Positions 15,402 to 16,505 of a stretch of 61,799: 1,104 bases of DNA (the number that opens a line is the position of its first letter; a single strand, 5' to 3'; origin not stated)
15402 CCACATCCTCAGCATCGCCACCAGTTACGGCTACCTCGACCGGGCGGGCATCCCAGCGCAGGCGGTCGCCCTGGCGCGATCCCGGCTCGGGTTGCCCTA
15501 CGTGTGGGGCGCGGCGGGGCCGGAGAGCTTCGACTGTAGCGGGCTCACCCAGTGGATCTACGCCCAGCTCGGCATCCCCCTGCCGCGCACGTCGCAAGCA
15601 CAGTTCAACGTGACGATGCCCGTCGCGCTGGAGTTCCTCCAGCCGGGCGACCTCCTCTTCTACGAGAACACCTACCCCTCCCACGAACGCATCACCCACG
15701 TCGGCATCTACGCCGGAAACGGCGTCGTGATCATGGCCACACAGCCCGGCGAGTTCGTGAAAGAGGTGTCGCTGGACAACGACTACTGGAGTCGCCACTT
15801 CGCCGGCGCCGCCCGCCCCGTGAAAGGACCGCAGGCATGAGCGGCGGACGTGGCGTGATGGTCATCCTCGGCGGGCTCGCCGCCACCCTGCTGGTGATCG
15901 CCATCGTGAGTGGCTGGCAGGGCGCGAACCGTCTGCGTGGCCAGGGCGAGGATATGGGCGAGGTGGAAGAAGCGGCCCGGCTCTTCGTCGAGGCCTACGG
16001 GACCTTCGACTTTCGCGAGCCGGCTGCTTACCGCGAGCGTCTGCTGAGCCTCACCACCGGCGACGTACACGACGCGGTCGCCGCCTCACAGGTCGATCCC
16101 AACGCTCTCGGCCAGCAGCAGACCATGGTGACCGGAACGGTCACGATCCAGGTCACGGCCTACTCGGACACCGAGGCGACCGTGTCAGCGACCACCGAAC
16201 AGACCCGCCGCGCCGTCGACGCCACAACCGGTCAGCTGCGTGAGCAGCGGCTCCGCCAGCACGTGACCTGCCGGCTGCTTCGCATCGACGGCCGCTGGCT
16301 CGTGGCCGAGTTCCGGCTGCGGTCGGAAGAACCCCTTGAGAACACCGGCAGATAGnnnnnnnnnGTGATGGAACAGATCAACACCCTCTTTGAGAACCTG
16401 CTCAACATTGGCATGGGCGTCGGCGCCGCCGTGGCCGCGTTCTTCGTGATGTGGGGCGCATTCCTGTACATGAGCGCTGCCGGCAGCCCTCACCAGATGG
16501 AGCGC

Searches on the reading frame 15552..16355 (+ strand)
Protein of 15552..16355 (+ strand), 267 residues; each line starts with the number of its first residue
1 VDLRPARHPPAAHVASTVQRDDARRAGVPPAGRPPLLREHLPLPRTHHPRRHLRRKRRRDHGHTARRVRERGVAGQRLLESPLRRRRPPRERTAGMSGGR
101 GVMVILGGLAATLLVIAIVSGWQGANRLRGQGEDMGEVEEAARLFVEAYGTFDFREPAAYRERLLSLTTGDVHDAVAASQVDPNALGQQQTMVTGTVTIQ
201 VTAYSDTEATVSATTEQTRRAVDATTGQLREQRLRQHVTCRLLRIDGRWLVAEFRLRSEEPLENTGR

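Call 10: search_protein_families(library=pfam, proteins=[window:15552-16355:+])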
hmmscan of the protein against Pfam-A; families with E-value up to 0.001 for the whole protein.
window:15552-16355:+ (267 aa): 0 families

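Call 19: search_protein_families(library=pfam, proteins=[window:15552-16355:+], max_evalue=1)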
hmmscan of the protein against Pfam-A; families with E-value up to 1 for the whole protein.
window:15552-16355:+ (267 aa): 1 family
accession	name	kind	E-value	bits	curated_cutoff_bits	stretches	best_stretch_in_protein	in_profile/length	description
PF03726.19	PNPase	-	0.08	13.9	24.6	1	213-248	45-80/81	Polyribonucleotide nucleotidyltransferase, RNA binding domain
